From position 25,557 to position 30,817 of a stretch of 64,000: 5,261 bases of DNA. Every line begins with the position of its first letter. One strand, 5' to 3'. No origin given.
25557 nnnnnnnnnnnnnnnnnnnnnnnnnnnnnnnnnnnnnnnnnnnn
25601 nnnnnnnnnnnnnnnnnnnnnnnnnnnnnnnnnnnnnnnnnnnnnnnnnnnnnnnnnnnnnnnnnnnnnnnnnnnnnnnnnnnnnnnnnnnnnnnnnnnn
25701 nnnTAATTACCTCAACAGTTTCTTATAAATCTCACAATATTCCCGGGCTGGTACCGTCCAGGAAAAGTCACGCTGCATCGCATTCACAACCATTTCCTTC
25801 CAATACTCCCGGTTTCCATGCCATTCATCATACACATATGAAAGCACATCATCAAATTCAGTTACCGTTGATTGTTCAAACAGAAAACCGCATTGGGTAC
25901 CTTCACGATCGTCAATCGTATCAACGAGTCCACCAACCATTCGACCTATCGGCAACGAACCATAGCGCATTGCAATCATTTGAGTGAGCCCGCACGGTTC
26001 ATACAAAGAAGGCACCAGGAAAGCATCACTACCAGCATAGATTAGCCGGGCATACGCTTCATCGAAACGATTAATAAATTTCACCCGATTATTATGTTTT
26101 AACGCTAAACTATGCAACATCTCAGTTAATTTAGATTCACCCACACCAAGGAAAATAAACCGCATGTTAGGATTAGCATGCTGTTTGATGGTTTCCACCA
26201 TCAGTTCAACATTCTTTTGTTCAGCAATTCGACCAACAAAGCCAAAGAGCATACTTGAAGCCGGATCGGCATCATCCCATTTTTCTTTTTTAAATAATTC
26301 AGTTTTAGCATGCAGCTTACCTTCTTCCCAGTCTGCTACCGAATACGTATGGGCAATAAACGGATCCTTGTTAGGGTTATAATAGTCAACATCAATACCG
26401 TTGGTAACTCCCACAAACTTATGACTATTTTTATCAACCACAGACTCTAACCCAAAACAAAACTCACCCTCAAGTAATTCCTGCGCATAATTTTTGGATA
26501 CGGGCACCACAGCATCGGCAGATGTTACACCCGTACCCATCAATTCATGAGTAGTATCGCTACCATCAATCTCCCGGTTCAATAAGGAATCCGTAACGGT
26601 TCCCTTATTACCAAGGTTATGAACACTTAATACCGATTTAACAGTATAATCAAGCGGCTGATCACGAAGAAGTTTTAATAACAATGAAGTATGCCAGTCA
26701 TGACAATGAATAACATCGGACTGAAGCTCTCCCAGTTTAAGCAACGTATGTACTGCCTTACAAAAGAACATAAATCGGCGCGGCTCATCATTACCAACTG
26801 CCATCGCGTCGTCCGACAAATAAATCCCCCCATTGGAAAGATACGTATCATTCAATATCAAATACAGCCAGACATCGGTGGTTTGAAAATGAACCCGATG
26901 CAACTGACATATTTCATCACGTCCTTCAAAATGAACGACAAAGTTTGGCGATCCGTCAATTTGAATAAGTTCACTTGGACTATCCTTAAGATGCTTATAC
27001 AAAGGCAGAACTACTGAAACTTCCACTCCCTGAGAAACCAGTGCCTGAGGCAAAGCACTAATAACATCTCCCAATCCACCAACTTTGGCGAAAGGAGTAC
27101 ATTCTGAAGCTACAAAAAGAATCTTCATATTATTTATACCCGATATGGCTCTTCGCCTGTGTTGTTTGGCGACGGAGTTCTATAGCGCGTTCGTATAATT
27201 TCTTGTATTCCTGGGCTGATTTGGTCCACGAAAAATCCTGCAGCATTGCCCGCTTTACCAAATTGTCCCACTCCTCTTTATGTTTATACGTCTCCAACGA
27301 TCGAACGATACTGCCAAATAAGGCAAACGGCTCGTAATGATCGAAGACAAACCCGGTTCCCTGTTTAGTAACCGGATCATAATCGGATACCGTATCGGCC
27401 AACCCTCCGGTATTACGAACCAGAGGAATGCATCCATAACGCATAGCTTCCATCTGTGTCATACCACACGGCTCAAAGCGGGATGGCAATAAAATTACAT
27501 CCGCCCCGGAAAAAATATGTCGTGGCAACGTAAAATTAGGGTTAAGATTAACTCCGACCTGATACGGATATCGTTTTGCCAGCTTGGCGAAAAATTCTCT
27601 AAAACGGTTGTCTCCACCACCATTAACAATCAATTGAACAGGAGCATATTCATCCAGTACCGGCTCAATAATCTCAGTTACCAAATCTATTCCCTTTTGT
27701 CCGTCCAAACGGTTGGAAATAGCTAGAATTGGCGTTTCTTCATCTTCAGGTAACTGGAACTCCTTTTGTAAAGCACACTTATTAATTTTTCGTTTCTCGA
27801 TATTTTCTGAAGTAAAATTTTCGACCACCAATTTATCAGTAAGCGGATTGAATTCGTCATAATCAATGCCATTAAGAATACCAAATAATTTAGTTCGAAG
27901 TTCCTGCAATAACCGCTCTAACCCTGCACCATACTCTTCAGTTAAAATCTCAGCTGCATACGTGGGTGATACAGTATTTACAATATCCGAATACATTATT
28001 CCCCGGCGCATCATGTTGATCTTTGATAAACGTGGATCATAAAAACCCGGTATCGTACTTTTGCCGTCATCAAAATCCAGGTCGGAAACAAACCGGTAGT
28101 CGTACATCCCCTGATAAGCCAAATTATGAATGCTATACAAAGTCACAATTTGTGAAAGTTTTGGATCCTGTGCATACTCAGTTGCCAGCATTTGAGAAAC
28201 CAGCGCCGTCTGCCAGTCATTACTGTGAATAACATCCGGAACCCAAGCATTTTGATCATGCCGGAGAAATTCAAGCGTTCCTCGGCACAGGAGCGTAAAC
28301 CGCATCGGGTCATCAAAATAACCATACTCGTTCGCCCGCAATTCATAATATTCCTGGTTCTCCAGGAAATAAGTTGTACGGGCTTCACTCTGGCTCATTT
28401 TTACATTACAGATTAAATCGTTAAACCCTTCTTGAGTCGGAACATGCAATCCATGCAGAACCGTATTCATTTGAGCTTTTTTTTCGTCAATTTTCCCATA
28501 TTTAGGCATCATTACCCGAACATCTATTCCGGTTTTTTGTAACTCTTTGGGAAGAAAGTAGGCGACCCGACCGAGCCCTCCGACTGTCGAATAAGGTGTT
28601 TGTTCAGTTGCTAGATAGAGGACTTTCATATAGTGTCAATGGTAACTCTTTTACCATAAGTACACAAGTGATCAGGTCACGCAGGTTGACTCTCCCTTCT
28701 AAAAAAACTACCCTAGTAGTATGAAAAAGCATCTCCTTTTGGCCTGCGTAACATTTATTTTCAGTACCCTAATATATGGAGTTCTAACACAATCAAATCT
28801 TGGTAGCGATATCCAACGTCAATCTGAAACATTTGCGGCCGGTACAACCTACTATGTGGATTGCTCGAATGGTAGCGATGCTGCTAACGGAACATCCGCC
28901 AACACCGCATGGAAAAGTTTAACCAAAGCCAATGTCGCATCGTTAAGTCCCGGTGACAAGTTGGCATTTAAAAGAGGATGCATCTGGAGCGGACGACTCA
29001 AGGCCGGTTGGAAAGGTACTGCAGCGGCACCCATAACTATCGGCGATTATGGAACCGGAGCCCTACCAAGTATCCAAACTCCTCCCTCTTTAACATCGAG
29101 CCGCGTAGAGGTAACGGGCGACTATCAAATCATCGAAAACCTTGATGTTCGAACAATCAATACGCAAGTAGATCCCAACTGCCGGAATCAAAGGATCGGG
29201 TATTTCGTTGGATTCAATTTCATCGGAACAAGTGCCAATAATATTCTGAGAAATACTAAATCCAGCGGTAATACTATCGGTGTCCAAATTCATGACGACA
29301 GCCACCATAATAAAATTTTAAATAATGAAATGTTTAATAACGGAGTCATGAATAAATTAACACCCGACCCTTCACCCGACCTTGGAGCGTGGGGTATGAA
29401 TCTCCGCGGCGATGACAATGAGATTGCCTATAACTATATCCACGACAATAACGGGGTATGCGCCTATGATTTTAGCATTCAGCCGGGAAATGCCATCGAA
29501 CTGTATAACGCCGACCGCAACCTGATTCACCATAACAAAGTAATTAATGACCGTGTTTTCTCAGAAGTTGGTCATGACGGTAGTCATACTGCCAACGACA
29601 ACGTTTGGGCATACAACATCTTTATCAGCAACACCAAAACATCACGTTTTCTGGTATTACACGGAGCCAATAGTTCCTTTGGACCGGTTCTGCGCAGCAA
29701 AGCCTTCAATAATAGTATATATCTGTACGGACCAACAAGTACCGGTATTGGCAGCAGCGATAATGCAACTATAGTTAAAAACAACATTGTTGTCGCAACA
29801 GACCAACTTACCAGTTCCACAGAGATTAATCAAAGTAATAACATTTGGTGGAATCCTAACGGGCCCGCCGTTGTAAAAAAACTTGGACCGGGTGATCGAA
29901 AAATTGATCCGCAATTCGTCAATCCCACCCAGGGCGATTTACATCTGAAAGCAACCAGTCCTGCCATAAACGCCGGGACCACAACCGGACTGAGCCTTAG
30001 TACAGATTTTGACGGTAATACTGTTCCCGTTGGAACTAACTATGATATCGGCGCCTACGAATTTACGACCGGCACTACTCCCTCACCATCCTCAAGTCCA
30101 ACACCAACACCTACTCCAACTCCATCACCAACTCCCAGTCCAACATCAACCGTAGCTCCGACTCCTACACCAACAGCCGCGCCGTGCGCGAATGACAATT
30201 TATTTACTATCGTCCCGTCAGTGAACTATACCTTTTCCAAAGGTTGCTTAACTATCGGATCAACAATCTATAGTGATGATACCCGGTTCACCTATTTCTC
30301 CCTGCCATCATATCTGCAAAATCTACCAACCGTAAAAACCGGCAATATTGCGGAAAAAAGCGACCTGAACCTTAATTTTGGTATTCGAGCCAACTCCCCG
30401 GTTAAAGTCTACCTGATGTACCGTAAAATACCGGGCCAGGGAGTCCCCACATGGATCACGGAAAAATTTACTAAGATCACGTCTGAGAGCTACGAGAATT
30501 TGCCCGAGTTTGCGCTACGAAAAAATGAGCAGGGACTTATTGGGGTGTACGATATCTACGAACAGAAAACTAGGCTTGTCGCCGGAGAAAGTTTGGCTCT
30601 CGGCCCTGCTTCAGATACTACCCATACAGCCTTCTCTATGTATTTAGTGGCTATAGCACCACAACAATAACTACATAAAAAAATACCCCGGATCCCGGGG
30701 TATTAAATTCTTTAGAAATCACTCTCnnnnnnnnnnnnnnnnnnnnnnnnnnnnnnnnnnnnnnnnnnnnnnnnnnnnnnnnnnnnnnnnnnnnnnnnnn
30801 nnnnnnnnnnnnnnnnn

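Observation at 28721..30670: Beta-helix exoprotein carrying a novel C-terminal domain shared with a second secreted protein 26 kb away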

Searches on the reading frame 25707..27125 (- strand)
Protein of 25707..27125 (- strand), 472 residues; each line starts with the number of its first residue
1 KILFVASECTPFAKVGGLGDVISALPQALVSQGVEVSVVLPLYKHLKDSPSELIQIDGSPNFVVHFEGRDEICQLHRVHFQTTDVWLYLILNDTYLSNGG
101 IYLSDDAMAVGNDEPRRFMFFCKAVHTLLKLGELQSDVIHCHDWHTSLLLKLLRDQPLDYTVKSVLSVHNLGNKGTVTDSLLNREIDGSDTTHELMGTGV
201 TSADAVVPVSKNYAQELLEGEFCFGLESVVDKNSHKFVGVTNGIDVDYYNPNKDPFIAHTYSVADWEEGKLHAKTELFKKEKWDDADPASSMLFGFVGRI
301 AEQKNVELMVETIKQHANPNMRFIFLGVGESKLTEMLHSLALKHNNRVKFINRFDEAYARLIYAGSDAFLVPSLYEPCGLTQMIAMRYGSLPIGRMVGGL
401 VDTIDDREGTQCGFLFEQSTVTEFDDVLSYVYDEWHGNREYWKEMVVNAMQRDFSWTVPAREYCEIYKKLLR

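Call 18: search_protein_families(library=pfam, proteins=[window:25707-27125:-], max_evalue=0.001)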
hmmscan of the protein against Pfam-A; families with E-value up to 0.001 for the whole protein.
window:25707-27125:- (472 aa): 5 families
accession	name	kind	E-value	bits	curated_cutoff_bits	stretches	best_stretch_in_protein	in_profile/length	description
PF08323.17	Glyco_transf_5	-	6.1e-53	180.4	22.7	1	1-230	1-237/239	Starch synthase catalytic domain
PF00534.26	Glycos_transf_1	-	5.5e-19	68.8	26.4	1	288-444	12-167/172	Glycosyl transferases group 1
PF13692.12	Glyco_trans_1_4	-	1.8e-15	57.9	27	1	294-430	4-138/142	Glycosyl transferases group 1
PF13439.12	Glyco_transf_4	-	3.9e-09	37.2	28.5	1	114-219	53-150/170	Glycosyltransferase Family 4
PF13579.12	Glyco_trans_4_4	-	3.2e-07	31.2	29.7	1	16-219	1-144/158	Glycosyl transferase 4-like domain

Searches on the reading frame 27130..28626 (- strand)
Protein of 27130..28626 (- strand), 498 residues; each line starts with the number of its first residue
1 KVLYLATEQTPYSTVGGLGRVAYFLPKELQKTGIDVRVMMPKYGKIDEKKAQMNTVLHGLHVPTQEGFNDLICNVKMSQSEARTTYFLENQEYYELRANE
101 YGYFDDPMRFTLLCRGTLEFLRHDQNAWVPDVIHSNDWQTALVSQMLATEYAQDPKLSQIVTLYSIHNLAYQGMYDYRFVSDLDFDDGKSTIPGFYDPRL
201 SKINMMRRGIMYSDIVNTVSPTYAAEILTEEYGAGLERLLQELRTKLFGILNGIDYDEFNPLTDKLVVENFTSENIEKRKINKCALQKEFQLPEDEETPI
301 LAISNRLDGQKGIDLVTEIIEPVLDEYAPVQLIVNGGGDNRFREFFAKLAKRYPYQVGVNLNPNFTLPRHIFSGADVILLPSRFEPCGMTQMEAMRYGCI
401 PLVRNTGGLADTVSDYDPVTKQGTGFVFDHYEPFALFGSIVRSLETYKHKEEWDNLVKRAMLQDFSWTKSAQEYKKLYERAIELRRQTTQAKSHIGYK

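Call 18: search_protein_families(library=pfam, proteins=[window:27130-28626:-], max_evalue=0.001)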
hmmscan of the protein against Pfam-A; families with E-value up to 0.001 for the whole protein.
window:27130-28626:- (498 aa): 6 families
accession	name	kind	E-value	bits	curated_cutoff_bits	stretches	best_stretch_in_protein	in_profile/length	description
PF08323.17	Glyco_transf_5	-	9.2e-68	228.9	22.7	1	1-242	1-239/239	Starch synthase catalytic domain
PF00534.26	Glycos_transf_1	-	4.4e-19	69.1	26.4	1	289-455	6-167/172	Glycosyl transferases group 1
PF13692.12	Glyco_trans_1_4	-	1.6e-10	41.8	27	1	301-444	4-140/142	Glycosyl transferases group 1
PF20706.3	GT4-conflict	-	2.3e-07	30.6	26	1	291-472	190-383/385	Family 4 Glycosyltransferase in conflict systems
PF13439.12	Glyco_transf_4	-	2.6e-05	24.8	28.5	0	15-227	1-148/170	Glycosyltransferase Family 4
PF13579.12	Glyco_trans_4_4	-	0.00021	22.1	29.7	0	16-228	1-143/158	Glycosyl transferase 4-like domain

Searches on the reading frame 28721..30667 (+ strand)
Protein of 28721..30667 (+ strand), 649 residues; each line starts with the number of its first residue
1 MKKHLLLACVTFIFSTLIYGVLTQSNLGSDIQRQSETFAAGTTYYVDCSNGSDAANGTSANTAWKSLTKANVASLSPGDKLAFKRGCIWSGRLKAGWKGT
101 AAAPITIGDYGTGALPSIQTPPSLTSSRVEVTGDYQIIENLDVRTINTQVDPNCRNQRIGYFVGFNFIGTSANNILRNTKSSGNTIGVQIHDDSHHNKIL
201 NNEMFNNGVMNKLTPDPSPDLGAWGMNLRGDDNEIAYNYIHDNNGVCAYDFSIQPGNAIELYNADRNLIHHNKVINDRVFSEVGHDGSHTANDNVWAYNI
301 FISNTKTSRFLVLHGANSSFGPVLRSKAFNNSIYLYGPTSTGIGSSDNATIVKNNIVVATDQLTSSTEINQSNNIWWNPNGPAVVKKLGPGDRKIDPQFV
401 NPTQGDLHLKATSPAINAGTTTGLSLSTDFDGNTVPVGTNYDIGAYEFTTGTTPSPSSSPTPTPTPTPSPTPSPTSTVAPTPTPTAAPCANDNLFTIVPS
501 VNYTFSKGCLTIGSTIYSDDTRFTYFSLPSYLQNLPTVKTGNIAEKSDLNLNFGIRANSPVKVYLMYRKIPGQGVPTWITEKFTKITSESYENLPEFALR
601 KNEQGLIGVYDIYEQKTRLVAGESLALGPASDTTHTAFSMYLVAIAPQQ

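Call 4: search_protein_families(library=pfam, proteins=[window:28721-30667:+], max_evalue=1)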
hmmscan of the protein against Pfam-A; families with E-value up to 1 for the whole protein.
window:28721-30667:+ (649 aa): 1 family
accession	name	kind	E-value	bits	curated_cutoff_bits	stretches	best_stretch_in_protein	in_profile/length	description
PF17161.10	DUF5123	-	0.0087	17.6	35.1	1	352-416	34-105/113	Domain of unknown function (DUF5123)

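Call 7: search_protein_families(library=ncbifam, proteins=[window:28721-30667:+], max_evalue=1)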
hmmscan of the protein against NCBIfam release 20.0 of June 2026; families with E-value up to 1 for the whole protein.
window:28721-30667:+ (649 aa): 6 families
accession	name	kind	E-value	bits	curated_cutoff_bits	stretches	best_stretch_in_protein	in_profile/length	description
NF047897.1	LctobiosidLnbX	equivalog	4.1e-13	48.1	2500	1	27-112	29-118/1498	lacto-N-biosidase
NF041518.1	choice_anch_Q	domain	4.9e-12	45.9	25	1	407-448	17-57/58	choice-of-anchor Q domain-containing protein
NF037973.1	metallo_SslE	exception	0.015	12.6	3000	1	442-488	34-80/1519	lipoprotein metalloprotease SslE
TIGR04247.1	NosD_copper_fam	subfamily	0.093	11.3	300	1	167-208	245-286/377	nitrous oxide reductase family maturation protein NosD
NF033186.1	internalin_K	exception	0.14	10.5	1100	1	453-492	509-548/604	class 1 internalin InlK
NF004173.0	PRK05641.1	equivalog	0.2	12.2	199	1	440-487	33-82/153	putative acetyl-CoA carboxylase biotin carboxyl carrier protein subunit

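Call 13: search_solved_structures(query=window:28721-30667:+, max_evalue=1)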
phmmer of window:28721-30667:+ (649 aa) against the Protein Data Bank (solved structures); distinct sequences matched with E-value up to 1: 9.
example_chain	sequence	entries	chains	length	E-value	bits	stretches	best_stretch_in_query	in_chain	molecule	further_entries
7v6m_A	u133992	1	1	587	2.4e-11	45.9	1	39-120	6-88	Fibronectin type III domain-containing protein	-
5gqc_A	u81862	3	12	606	4.5e-10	41.7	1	35-112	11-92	Lacto-N-biosidase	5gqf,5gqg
6kqs_A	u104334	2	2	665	1.8e-09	39.7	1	33-120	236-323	lacto-N-biosidase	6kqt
24mr_A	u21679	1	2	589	7.3e-09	37.7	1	41-112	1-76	Lacto-N-biosidase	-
7v6i_A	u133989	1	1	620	3.5e-08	35.5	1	38-130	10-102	Lacto-N-biosidase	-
6kfn_A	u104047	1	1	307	0.013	17.1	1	65-144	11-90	alginate lyase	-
7emf_I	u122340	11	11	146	0.14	13.7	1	450-502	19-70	Mediator of RNA polymerase II transcription subunit 9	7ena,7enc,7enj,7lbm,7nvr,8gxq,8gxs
8s2t_R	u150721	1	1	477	0.72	11.3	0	453-492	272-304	Beta-1 adrenergic receptor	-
9l84_R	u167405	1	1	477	0.82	11.1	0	453-492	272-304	Beta-1 adrenergic receptor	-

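Call 29: list_cluster_members(proteins=[window:28721-30667:+, window:1711-3297:-, window:30727-32616:-, window:27130-28626:-, P0005, P0007, P0009, P0011, P0015, P0021])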
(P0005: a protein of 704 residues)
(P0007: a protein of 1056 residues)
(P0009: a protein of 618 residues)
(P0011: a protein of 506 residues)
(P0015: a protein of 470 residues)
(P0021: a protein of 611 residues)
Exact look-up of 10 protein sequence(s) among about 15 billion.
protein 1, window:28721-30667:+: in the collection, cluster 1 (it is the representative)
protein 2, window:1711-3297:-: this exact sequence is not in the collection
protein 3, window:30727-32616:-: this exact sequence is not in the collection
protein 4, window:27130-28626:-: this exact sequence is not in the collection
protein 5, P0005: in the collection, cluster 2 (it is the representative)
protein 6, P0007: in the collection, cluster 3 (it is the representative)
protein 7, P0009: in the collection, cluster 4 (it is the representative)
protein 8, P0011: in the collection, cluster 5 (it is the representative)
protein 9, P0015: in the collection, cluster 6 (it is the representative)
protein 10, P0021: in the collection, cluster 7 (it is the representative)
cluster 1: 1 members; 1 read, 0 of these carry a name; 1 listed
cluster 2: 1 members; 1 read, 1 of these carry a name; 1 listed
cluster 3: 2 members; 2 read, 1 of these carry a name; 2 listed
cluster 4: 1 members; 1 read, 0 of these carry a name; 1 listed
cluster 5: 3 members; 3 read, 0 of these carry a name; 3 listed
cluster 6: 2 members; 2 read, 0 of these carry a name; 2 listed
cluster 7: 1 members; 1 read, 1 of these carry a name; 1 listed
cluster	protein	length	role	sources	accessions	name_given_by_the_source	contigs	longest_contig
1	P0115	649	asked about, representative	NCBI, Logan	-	-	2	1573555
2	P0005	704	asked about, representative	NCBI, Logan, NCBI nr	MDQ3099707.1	MAG: hypothetical protein M3Q44_08235 [bacterium] | hypothetical protein [bacterium]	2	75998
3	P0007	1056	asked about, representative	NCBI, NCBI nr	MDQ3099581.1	MAG: right-handed parallel beta-helix repeat-containing protein [bacterium] | right-handed parallel beta-helix repeat-containing protein [bacterium]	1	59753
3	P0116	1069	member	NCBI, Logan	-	-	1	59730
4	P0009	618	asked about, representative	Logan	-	-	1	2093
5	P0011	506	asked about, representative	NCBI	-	-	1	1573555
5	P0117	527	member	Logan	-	-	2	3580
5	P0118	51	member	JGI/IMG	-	-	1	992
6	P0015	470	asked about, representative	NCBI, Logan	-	-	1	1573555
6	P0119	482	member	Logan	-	-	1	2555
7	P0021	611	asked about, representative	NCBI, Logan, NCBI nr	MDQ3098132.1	MAG: glycoside hydrolase family 88 protein [bacterium] | glycoside hydrolase family 88 protein [bacterium]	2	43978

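Call 52: find_encoding_contigs(protein=window:28721-30667:+, flank=1000, max_places=4)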
Protein window:28721-30667:+ (649 aa): 3 contigs read that carry it; 2 places shown.
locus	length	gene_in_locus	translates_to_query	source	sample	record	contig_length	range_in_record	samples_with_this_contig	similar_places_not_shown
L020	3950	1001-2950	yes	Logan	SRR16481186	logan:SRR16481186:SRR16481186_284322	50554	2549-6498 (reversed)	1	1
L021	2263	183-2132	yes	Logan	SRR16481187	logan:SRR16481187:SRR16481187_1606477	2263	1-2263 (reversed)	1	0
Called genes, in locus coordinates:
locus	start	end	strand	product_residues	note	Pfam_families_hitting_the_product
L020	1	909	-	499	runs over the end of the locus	PF08323:Glyco_transf_5, PF20706:GT4-conflict (weak), PF00534:Glycos_transf_1, PF13692:Glyco_trans_1_4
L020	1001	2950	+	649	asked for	-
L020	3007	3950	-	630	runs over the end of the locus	PF06480:FtsH_ext, PF00004:AAA, PF07728:AAA_5 (weak), PF17862:AAA_lid_3, PF01434:Peptidase_M41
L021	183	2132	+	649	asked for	-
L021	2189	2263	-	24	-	?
